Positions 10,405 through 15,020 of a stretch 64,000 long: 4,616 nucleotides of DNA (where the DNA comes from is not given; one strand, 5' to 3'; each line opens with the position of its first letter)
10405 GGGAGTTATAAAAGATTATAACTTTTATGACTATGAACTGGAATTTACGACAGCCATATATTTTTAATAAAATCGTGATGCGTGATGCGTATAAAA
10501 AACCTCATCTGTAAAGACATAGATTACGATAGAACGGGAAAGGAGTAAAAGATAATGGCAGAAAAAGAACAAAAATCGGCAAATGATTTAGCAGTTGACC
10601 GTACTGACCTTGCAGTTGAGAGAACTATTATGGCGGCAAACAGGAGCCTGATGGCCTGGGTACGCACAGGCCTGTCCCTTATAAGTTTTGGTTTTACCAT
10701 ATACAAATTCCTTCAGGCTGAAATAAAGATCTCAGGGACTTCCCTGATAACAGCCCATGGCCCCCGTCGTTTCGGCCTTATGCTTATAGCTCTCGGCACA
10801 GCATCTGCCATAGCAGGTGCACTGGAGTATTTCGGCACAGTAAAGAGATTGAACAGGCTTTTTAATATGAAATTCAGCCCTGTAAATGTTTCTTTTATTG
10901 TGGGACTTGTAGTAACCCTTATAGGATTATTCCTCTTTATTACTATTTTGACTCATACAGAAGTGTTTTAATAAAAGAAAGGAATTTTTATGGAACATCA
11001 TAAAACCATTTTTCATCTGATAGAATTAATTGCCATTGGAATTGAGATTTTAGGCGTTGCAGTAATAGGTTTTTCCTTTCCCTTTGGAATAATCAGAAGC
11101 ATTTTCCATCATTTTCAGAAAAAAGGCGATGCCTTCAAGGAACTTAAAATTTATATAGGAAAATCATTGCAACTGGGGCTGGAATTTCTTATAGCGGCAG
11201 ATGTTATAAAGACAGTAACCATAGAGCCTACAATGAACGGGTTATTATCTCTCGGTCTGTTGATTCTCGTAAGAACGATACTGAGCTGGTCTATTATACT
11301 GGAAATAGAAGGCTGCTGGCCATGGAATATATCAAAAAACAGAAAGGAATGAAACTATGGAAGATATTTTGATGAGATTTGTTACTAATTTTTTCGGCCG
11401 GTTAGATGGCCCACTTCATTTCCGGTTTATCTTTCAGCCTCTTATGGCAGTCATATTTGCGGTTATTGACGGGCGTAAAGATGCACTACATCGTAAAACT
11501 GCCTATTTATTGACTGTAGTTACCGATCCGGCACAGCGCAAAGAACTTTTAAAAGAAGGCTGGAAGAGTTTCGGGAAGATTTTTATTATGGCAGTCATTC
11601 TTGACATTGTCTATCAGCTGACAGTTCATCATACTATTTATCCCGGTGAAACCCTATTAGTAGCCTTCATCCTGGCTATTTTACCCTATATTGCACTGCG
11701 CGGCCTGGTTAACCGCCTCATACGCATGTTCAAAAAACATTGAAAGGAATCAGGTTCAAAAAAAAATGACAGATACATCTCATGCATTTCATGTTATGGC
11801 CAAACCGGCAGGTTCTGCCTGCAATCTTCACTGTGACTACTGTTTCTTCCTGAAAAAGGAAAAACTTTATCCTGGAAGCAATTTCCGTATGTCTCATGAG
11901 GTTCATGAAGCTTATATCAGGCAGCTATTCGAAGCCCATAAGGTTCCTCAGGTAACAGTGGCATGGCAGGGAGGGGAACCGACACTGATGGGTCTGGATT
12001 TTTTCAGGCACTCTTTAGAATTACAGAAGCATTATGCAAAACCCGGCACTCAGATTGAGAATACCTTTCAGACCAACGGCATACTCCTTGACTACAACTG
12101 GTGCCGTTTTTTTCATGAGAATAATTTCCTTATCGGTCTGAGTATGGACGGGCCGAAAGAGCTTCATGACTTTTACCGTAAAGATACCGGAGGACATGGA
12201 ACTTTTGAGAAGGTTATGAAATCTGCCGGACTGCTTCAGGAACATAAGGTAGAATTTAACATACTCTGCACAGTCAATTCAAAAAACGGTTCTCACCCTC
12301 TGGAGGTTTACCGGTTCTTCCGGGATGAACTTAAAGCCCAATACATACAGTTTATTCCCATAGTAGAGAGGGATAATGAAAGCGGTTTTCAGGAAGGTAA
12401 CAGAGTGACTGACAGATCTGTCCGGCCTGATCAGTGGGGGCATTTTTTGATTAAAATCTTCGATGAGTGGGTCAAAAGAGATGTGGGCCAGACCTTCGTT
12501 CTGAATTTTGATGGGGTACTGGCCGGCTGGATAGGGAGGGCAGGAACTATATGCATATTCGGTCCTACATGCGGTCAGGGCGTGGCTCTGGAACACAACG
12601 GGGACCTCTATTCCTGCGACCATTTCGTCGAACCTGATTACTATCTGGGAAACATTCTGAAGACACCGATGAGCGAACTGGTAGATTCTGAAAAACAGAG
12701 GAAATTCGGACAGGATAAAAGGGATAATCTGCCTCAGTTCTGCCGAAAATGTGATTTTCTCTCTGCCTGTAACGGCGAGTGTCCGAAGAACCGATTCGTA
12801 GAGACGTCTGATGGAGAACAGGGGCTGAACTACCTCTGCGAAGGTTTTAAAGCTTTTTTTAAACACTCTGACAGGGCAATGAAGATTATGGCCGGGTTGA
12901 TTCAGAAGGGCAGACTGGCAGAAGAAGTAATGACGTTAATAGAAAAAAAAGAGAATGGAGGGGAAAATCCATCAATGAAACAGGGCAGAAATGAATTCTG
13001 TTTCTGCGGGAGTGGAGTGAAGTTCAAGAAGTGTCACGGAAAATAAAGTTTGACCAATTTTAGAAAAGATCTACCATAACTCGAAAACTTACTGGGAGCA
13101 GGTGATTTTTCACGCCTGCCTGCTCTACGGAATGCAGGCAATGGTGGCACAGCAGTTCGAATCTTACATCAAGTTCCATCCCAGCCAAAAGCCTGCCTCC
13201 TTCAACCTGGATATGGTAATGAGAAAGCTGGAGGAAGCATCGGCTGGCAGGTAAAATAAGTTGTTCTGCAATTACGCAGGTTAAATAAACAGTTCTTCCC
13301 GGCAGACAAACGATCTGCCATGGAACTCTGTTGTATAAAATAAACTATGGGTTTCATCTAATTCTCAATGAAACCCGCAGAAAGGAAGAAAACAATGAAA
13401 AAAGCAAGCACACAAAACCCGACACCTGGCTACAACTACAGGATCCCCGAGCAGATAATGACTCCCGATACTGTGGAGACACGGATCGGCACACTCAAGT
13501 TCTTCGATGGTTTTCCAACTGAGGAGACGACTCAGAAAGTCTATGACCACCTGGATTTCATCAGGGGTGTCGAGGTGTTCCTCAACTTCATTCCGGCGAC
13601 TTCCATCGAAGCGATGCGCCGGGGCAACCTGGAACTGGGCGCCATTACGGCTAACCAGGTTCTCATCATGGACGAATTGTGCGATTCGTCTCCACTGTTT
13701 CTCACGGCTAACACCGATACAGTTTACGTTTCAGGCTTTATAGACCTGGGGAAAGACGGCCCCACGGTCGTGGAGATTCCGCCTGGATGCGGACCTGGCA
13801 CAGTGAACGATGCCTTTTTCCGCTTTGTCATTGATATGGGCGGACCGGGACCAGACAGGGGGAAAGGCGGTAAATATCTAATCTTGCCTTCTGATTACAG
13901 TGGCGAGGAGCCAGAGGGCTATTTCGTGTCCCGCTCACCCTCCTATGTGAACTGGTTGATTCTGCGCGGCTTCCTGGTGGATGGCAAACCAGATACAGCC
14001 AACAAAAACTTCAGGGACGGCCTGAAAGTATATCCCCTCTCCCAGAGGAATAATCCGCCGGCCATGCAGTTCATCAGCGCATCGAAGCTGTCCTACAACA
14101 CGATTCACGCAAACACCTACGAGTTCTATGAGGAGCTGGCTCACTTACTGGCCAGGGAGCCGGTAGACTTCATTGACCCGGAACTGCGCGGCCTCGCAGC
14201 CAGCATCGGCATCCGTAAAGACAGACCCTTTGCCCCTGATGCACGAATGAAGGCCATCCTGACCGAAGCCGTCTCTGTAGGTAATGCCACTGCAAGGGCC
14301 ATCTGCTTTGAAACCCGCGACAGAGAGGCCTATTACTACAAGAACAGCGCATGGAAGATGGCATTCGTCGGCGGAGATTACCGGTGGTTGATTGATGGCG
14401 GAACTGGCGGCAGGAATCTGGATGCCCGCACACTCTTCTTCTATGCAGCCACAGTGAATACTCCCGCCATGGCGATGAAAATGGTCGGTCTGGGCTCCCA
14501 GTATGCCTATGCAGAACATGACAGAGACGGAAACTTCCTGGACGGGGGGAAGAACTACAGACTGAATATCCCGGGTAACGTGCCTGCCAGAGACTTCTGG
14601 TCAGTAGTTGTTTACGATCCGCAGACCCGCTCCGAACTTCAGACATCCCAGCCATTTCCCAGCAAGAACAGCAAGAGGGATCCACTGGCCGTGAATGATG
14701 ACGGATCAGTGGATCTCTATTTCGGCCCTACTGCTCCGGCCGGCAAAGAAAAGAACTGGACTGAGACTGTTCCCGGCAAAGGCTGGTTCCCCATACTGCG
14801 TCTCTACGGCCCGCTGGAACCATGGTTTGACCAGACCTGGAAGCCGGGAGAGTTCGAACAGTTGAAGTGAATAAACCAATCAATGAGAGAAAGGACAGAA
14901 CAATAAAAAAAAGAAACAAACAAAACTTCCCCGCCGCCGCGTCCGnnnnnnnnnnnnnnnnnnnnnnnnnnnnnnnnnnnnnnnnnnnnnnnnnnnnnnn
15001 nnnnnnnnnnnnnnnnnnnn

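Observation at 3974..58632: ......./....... heptanucleotide tandem arrays at 13 intergenic sites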

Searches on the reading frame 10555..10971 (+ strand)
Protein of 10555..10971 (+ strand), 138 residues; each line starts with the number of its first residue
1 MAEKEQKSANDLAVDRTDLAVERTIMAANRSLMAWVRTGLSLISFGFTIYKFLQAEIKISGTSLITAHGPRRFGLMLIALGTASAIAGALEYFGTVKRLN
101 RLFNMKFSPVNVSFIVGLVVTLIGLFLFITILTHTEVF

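Call 52: search_protein_families(library=pfam, proteins=[window:10555-10971:+])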
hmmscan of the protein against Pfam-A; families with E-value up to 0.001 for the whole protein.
window:10555-10971:+ (138 aa): 1 family
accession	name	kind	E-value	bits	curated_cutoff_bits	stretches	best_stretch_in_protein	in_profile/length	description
PF02656.20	DUF202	-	5e-13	49.7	23.4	1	23-97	1-67/68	Domain of unknown function (DUF202)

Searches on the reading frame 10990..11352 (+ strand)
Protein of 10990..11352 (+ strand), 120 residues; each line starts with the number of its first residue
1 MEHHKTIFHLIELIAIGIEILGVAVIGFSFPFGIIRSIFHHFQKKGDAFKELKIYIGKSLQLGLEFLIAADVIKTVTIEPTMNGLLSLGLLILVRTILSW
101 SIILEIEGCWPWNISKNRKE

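Call 52: search_protein_families(library=pfam, proteins=[window:10990-11352:+])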
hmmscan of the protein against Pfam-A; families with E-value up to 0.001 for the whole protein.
window:10990-11352:+ (120 aa): 1 family
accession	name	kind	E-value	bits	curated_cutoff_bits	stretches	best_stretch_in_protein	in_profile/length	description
PF07784.16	DUF1622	-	2e-18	66.5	24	1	34-106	6-78/78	Protein of unknown function (DUF1622)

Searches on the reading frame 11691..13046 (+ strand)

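Call 52: search_protein_families(library=pfam, proteins=[window:11691-13046:+])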
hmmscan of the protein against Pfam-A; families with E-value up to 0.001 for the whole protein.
window:11691-13046:+ (451 aa): 3 families
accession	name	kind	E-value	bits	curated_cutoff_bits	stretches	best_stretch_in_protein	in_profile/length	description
PF04055.27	Radical_SAM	-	6.6e-16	59.4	29.5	1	42-209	5-165/166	Radical SAM superfamily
PF13186.11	SPASM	-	1.7e-10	41.5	21.5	1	296-355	6-67/67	Iron-sulfur cluster-binding domain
PF02810.21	SEC-C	-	7.6e-07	29.3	20.4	1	433-451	1-19/19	SEC-C motif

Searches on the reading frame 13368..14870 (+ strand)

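Call 53: search_protein_families(library=pfam, proteins=[window:13368-14870:+])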
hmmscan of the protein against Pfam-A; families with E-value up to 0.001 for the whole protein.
window:13368-14870:+ (500 aa): 2 families
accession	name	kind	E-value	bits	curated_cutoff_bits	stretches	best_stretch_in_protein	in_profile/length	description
PF06742.16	DUF1214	-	4.4e-28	98.5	25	1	377-483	2-111/112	Protein of unknown function (DUF1214)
PF06863.17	DUF1254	-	1.2e-24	87.4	22.2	1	96-223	2-133/133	Protein of unknown function (DUF1254)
